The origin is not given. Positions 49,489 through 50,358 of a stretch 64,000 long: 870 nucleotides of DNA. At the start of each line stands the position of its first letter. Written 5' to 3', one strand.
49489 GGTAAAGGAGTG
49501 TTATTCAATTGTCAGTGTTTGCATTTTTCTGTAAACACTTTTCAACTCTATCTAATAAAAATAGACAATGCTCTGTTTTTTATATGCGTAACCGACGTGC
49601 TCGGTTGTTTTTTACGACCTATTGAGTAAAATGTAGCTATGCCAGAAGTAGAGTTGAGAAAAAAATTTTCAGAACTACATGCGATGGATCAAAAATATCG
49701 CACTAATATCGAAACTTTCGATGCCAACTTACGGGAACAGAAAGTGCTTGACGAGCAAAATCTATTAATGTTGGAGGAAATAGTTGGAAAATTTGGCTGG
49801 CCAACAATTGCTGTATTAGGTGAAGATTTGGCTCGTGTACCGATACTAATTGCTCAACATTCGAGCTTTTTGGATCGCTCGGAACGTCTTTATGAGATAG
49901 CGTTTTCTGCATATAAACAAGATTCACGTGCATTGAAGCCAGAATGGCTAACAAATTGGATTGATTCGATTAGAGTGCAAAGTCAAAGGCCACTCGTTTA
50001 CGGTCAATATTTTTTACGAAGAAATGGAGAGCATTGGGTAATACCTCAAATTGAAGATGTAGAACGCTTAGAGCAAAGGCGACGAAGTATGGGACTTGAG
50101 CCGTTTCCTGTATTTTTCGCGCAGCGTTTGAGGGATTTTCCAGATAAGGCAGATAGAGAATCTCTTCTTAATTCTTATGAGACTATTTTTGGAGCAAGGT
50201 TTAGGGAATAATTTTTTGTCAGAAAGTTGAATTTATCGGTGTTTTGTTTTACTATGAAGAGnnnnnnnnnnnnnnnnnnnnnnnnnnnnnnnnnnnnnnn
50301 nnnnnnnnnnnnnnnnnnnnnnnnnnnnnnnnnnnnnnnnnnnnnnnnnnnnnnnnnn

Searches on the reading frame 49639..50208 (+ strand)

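Call 32: search_protein_families(library=pfam, proteins=[window:49639-50208:+], max_evalue=0.001)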
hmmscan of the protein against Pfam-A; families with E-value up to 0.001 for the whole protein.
window:49639-50208:+ (190 aa): 1 family
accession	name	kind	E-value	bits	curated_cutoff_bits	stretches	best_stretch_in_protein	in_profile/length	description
PF20329.3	DUF6624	-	0.00027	20.9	27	1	34-157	36-158/173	Family of unknown function (DUF6624)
